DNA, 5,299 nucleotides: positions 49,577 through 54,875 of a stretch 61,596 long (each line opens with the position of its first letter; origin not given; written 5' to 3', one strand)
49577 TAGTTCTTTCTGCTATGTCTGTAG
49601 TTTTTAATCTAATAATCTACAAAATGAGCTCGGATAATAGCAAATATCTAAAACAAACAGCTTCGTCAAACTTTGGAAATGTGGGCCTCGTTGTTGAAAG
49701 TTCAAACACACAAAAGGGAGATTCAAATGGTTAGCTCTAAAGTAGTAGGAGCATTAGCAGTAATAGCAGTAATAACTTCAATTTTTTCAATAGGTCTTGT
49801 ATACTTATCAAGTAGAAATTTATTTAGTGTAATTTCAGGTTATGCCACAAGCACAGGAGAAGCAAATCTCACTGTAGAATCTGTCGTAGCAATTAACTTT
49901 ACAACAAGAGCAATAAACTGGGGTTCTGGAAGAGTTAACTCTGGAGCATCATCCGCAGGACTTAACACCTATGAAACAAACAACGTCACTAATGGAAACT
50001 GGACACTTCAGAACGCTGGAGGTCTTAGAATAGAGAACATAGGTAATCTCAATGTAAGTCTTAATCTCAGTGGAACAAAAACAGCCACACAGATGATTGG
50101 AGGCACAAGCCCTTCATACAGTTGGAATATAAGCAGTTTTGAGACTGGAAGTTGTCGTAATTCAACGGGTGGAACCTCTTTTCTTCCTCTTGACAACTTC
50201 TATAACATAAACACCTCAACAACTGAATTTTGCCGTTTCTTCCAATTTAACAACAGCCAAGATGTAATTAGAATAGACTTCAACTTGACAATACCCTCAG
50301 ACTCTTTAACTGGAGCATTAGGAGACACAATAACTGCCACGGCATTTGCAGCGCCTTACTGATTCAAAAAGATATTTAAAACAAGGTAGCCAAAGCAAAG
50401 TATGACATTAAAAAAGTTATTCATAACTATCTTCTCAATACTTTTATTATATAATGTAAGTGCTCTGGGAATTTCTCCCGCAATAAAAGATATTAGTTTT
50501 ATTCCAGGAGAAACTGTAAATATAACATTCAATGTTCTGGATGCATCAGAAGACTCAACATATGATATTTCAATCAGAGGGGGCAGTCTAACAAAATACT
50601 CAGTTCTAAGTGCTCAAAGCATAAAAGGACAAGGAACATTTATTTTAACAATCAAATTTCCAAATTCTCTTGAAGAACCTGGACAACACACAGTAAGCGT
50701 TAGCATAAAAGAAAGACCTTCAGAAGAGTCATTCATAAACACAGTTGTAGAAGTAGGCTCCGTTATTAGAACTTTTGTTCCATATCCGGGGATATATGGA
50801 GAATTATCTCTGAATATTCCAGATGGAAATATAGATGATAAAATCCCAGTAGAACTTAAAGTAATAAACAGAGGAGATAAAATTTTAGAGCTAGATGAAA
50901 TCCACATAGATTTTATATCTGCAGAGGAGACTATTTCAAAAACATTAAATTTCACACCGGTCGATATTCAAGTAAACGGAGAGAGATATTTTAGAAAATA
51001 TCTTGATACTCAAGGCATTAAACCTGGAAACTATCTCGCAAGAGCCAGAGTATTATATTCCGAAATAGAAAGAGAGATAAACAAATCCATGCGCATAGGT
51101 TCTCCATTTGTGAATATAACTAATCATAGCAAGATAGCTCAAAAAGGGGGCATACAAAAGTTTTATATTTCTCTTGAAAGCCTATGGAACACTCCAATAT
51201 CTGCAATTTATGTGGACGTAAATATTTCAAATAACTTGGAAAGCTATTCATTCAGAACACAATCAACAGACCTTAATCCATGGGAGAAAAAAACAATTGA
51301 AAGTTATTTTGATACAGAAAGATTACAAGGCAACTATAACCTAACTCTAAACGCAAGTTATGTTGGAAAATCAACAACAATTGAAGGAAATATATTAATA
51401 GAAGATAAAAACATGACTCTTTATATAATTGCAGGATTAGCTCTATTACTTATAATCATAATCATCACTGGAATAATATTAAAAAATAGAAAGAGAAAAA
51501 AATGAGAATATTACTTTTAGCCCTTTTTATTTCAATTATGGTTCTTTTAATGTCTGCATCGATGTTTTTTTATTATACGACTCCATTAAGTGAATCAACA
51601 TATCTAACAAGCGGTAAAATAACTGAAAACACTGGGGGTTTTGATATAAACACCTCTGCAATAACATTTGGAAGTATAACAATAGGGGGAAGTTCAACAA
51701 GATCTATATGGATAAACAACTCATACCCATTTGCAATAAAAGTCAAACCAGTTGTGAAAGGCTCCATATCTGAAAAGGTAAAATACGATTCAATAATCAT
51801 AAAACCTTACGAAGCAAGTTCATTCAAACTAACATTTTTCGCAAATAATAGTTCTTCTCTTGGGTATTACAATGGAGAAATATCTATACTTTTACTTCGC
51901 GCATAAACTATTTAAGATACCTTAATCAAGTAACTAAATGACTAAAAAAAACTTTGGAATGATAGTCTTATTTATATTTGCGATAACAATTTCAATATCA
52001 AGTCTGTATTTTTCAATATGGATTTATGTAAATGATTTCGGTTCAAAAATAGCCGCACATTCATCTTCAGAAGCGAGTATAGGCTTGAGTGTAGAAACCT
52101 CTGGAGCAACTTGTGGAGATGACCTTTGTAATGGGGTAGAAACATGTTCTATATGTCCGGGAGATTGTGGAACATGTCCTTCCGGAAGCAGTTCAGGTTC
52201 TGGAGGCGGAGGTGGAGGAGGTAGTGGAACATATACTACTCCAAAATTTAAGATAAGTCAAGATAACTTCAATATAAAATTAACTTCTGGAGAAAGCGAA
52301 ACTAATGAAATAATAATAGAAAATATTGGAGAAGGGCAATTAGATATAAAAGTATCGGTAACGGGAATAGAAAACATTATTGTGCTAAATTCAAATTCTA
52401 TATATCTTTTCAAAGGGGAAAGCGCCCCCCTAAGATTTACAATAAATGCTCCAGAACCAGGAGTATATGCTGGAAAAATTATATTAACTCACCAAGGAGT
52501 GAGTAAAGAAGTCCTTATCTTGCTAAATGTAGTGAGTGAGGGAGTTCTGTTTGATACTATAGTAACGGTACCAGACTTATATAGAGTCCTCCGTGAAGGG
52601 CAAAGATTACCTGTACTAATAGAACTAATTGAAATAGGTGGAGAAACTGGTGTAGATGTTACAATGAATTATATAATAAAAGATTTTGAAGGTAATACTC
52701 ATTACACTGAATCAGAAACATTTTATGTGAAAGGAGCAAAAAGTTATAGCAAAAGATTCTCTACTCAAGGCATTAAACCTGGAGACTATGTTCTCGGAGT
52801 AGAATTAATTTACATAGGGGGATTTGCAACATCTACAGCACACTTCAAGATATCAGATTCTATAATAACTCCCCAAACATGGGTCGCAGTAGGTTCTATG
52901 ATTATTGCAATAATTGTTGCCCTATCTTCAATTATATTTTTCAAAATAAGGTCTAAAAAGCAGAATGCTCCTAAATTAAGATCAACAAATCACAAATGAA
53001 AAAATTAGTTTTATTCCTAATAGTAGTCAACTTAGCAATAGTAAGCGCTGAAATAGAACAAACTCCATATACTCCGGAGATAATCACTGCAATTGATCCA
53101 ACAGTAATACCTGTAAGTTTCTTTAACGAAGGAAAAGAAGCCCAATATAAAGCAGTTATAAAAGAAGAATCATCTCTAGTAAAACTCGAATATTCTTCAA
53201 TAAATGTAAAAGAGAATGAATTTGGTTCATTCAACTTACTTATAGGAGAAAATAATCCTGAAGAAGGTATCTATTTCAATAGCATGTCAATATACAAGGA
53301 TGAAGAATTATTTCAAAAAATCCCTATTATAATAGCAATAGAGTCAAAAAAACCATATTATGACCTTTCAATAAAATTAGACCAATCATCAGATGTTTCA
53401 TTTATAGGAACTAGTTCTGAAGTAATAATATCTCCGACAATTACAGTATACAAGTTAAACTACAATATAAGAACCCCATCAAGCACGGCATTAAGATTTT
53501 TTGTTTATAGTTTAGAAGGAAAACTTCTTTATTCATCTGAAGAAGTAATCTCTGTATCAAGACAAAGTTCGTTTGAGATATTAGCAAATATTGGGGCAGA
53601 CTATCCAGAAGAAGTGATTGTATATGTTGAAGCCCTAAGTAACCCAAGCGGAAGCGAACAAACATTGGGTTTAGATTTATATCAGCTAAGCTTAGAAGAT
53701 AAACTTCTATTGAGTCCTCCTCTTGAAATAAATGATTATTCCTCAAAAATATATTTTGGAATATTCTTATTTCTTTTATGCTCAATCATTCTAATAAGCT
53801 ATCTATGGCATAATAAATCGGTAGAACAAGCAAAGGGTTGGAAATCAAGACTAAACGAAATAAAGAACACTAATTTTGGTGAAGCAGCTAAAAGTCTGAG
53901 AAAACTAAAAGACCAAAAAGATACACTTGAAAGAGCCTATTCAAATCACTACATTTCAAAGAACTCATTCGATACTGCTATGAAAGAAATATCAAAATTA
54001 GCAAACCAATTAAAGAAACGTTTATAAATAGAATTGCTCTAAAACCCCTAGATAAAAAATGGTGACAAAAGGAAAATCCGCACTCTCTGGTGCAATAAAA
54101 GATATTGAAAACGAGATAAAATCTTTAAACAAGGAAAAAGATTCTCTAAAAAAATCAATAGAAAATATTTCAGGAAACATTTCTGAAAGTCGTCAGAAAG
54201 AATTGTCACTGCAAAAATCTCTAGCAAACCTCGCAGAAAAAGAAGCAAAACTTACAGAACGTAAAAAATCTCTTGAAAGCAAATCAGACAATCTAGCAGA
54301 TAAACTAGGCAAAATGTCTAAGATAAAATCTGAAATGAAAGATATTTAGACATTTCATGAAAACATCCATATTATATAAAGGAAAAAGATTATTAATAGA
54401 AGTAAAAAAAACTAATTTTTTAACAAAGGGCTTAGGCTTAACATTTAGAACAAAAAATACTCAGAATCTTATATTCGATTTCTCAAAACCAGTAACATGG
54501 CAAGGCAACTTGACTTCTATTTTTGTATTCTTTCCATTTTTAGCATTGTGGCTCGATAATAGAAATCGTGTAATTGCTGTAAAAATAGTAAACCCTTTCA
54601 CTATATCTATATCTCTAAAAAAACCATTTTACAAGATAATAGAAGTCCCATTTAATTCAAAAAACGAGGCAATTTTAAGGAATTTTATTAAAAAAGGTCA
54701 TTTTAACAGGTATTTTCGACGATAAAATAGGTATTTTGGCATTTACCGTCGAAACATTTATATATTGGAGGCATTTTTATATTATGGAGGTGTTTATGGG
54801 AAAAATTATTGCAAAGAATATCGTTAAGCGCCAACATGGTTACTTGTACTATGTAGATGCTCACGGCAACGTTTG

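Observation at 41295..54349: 13-kb co-directional cluster: giant LamG adhesin plus eight small membrane-anchored beta-sandwich proteins and a coiled-coil protein, with no recognisable assembly machinery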

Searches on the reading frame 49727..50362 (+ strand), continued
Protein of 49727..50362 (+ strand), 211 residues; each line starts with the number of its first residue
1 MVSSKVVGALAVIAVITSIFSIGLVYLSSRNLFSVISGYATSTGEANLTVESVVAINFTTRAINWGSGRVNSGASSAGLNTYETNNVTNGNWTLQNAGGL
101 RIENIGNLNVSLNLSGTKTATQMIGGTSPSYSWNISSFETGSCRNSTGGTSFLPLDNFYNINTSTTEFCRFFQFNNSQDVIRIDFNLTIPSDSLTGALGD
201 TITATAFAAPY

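Call 85: find_related_loci(query=A2, collection=genome_contigs, flank=6000)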
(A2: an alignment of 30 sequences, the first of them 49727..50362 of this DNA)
Query A2 (211 aa) in genome_contigs; peptide patterns used: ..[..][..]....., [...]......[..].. (x = any residue, [..] = any of these).
52 stretches matched a pattern; 33 encode a relative of the query (tblastn E <= 1e-3); 33 distinct loci.
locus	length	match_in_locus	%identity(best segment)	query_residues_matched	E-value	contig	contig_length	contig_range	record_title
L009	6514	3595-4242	76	1-211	2e-101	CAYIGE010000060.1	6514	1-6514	MAG TPA_asm: Candidatus Woesearchaeota archaeon isolate ERP119705_co1_995 genome assembly, contig: NODE_19333_length_651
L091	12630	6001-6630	75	1-210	9e-101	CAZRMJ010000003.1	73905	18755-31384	MAG TPA_asm: Candidatus Woesearchaeota archaeon isolate SRP342105_co2_376 genome assembly, contig: NODE_300_length_73905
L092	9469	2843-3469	74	2-210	2e-99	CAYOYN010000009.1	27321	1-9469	MAG TPA_asm: Candidatus Woesearchaeota archaeon isolate SRP278252_co1_545 genome assembly, contig: NODE_2839_length_2732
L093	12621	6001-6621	71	5-211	1e-94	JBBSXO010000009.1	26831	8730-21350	MAG: Nanoarchaeota archaeon isolate H41-bin051_1 H41_bin051_1_000000000009, whole genome shotgun sequence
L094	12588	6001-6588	72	16-211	3e-94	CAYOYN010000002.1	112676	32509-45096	MAG TPA_asm: Candidatus Woesearchaeota archaeon isolate SRP278252_co1_545 genome assembly, contig: NODE_165_length_11267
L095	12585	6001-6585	74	17-211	1e-93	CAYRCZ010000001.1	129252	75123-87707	MAG TPA_asm: Candidatus Woesearchaeota archaeon isolate SRP286056_co1_393 genome assembly, contig: NODE_97_length_129252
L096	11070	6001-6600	73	4-203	2e-93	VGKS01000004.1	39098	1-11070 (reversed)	MAG: Candidatus Pacearchaeota archaeon isolate M_DeepCast_50m_m2_169 M_DeepCast_50m_m2_169_Ga0194121_10001524, whole gen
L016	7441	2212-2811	73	3-202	1e-92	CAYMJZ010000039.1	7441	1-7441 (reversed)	MAG TPA_asm: Candidatus Woesearchaeota archaeon isolate SRP192515_co2_211 genome assembly, contig: NODE_8838_length_7441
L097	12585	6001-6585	74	17-211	3e-92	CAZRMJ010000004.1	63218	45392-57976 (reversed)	MAG TPA_asm: Candidatus Woesearchaeota archaeon isolate SRP342105_co2_376 genome assembly, contig: NODE_407_length_63218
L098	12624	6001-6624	69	1-208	3e-90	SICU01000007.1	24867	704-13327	MAG: Candidatus Pacearchaeota archaeon isolate Baikal-deep-G140 BACOMB-DPANN-C20, whole genome shotgun sequence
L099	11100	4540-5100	76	23-209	6e-90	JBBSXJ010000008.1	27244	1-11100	MAG: Nanoarchaeota archaeon isolate H41-bin063_1 H41_bin063_1_000000000008, whole genome shotgun sequence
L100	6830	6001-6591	70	6-202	3e-89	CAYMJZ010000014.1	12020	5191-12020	MAG TPA_asm: Candidatus Woesearchaeota archaeon isolate SRP192515_co2_211 genome assembly, contig: NODE_4442_length_1202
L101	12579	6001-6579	68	15-207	2e-84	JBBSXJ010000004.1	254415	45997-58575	MAG: Nanoarchaeota archaeon isolate H41-bin063_1 H41_bin063_1_000000000004, whole genome shotgun sequence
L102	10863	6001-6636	70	1-210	5e-84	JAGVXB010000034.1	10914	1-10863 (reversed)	Candidatus Pacearchaeota archaeon isolate RIFCSPHIGHO2_01_FULL_34_23 rifcsphigho2_01_scaffold_40793, whole genome shotgu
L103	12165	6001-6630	61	4-211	7e-75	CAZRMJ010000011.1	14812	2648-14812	MAG TPA_asm: Candidatus Woesearchaeota archaeon isolate SRP342105_co2_376 genome assembly, contig: NODE_4264_length_1481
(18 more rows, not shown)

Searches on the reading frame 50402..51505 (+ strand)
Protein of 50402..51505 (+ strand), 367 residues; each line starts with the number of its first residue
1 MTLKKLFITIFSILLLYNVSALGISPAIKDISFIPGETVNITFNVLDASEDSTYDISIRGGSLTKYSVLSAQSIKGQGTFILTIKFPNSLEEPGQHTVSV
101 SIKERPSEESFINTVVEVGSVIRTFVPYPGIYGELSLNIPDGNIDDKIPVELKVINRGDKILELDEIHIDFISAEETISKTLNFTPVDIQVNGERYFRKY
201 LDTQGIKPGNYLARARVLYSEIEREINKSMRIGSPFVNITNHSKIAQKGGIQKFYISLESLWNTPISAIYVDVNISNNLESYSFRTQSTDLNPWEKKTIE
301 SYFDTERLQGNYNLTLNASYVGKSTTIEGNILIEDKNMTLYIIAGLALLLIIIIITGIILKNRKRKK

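Call 6: search_protein_families(library=pfam, max_evalue=0.1, proteins=[window:50402-51505:+])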
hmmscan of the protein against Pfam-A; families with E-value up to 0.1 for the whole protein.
window:50402-51505:+ (367 aa): 1 family
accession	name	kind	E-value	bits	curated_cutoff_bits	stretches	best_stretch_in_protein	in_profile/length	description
PF23722.1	Beta-sand_DEX1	-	0.0068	17.4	27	1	24-104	4-84/99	DEX1 beta-sandwich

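Call 10: search_protein_families(library=ncbifam, max_evalue=0.1, proteins=[window:50402-51505:+])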
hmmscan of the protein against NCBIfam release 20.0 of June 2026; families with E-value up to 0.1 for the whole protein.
window:50402-51505:+ (367 aa): 2 families
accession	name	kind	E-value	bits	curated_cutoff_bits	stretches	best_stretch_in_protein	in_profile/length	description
NF041738.1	GG_III-CTERM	domain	0.0014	18.5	22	1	341-367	2-28/28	GGIII-like transmembrane region-containing protein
TIGR01167.1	LPXTG_anchor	domain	0.067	13.9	15.9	0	335-366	7-34/34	LPXTG cell wall anchor domain-containing protein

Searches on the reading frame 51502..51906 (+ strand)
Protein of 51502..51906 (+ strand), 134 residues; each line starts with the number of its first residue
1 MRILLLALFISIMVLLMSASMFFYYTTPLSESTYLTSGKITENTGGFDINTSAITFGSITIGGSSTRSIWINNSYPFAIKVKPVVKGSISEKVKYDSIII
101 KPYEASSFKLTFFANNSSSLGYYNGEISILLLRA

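Call 6: search_protein_families(library=pfam, max_evalue=0.1, proteins=[window:51502-51906:+])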
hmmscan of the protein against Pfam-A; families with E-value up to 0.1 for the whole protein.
window:51502-51906:+ (134 aa): 3 families
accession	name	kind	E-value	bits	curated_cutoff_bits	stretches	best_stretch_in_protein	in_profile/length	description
PF22073.2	Cep192_D4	-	0.0013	19.4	35.5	1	49-129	6-92/112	Cep192 domain 4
PF15780.11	ASH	-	0.01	16.4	27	1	52-113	12-75/98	Abnormal spindle-like microcephaly-assoc'd, ASPM-SPD-2-Hydin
PF12371.14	TMEM131_like_N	-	0.035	14.8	28.8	1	50-129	4-82/84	Transmembrane protein 131-like N-terminal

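Call 10: search_protein_families(library=ncbifam, max_evalue=0.1, proteins=[window:51502-51906:+])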
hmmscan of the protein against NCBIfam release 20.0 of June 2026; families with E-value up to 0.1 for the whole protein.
window:51502-51906:+ (134 aa): 2 families
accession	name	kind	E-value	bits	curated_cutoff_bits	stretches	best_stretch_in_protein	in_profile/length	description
NF012200.0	choice_anch_D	domain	0.0033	17.9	45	1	40-96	10-67/108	choice-of-anchor D domain-containing protein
NF046074.1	UpsB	equivalog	0.061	13.4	70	1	7-95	9-91/126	pilin subunit UpsB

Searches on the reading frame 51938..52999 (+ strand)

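Call 6: search_protein_families(library=pfam, max_evalue=0.1, proteins=[window:51938-52999:+])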
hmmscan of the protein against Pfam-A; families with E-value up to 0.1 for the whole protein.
window:51938-52999:+ (353 aa): 2 families
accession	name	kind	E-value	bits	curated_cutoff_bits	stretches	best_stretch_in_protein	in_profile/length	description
PF22544.2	HYDIN_VesB_CFA65-like_Ig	-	0.0021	18.7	25.5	1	102-192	1-93/100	HYDIN/CFA65/VesB-like, Ig-like domain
PF22416.2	Lmo2445-like_C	-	0.06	14.4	27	0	242-304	31-90/94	Lmo2445-like, C-terminal domain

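Call 10: search_protein_families(library=ncbifam, max_evalue=0.1, proteins=[window:51938-52999:+])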
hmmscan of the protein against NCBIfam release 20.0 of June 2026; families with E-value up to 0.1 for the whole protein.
window:51938-52999:+ (353 aa): 0 families

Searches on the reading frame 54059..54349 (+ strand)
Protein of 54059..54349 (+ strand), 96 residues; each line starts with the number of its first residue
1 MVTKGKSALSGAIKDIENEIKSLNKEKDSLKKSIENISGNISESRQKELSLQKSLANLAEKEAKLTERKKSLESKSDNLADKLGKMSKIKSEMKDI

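Call 6: search_protein_families(library=pfam, max_evalue=0.1, proteins=[window:54059-54349:+])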
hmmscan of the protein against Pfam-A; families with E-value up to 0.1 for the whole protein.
window:54059-54349:+ (96 aa): 46 families (the best 25 are shown)
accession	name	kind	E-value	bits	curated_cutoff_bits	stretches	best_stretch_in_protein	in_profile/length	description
PF13874.11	Nup54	-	0.00092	19.7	30.5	1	12-88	44-121/140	Nucleoporin complex subunit 54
PF07889.17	DUF1664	-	0.0013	19.2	34.6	1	8-87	42-121/124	Protein of unknown function (DUF1664)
PF05103.18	DivIVA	-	0.002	18.5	28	1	14-61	28-74/131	DivIVA protein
PF03148.19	Tektin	-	0.0022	17.3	34.3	1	2-42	55-95/383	Tektin family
PF24319.2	DUF7491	-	0.0023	18.6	30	0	7-44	38-75/90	Coiled-coil region of unknown function (DUF7491)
PF14992.11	TMCO5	-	0.0028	17.4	32.2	1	12-92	63-138/280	TMCO5 family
PF11932.13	DUF3450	-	0.0029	17.4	32.6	1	8-93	13-98/241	Protein of unknown function (DUF3450)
PF04977.20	DivIC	-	0.0033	17.6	28.9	0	12-38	25-51/80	Septum formation initiator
PF17675.6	APG6_N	-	0.0034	18.3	45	1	13-92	11-92/132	Apg6 coiled-coil region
PF01920.25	Prefoldin_2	-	0.0044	17.4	27.6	1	6-43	64-101/106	Prefoldin subunit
PF06160.17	EzrA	-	0.0055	15.5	39.6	1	13-94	346-427/557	Septation ring formation regulator, EzrA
PF23991.1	DUF7310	-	0.0091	16.9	40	0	46-90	23-67/83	Coiled-coil region of unknown function (DUF7310)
PF07200.18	Mod_r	-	0.012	16.1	30.1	1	7-87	16-92/146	Modifier of rudimentary (Mod(r)) protein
PF11559.13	ADIP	-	0.013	16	34.3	1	8-77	56-125/151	Afadin- and alpha -actinin-Binding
PF10473.14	CENP-F_leu_zip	-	0.013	16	34.5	1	6-70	61-125/140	Leucine-rich repeats of kinetochore protein Cenp-F/LEK1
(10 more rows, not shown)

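Call 10: search_protein_families(library=ncbifam, max_evalue=0.1, proteins=[window:54059-54349:+])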
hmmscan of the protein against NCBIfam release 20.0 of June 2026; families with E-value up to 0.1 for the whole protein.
window:54059-54349:+ (96 aa): 28 families (the best 25 are shown)
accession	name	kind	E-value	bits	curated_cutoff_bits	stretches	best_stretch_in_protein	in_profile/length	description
TIGR02168.1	SMC_prok_B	equivalog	1.4e-05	23.1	567.35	1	7-93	291-377/1181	chromosome segregation protein SMC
TIGR04523.1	Mplasa_alph_rch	subfamily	1.5e-05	23.1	270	1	9-91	157-242/745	helix-rich protein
NF045487.1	ASRP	equivalog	1.8e-05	23.6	300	1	7-96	152-237/593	archaea-specific SMC-related protein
TIGR02169.1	SMC_prok_A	equivalog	7.5e-05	20.6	729.4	1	12-92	793-873/1165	chromosome segregation protein SMC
NF043058.1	T4SS_LegC2C7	subfamily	0.00052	19.1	350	1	13-88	124-192/348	LegC2/C7 family Dot/Icm T4SS effector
NF047408.1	SA0632_fam_LP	equivalog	0.00053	19.6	70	1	6-41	24-59/68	SA0632 family lipoprotein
TIGR04320.1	Surf_Exclu_PgrA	domain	0.0008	18.8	70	1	13-84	286-357/360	SEC10/PgrA surface exclusion domain-containing protein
NF003034.1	PRK03918.1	equivalog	0.0012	16.9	700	1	12-93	208-292/878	DNA double-strand break repair ATPase Rad50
NF041035.1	Rad50_Halo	equivalog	0.0014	17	1000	1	8-91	255-338/883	DNA double-strand break repair ATPase Rad50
NF040788.1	S-lay_SlaB_Mtsph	equivalog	0.0025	16.8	700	1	12-88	309-385/416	S-layer protein SlaB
NF002572.0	PRK02224.1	equivalog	0.004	15.5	1087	1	15-87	569-637/888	DNA double-strand break repair ATPase Rad50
NF041034.1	Rad50_Sulf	equivalog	0.0047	14.8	1000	1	13-94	449-527/872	DNA double-strand break repair ATPase Rad50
NF047368.1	collar_FlbB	equivalog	0.0054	16.5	110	1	22-89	61-128/193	periplasmic-type flagellar collar protein FlbB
NF047362.1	CT392_fam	equivalog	0.0064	15.4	160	1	11-88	113-191/383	CT392 family protein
NF047515.1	SpiroCoCo_C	equivalog_domain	0.0073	15.5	125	1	12-96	136-223/313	SpiroCoCo family coiled-coil protein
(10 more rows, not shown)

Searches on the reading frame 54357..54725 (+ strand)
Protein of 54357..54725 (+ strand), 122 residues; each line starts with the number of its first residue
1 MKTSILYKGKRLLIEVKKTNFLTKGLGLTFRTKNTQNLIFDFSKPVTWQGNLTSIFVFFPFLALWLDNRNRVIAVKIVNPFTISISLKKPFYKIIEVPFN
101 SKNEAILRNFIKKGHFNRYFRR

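Call 6: search_protein_families(library=pfam, max_evalue=0.1, proteins=[window:54357-54725:+])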
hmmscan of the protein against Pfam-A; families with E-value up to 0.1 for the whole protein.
window:54357-54725:+ (122 aa): 1 family
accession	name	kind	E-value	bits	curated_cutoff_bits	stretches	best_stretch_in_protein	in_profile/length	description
PF02643.20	DUF192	-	0.044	14.4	27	1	21-98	9-79/96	Uncharacterized ACR, COG1430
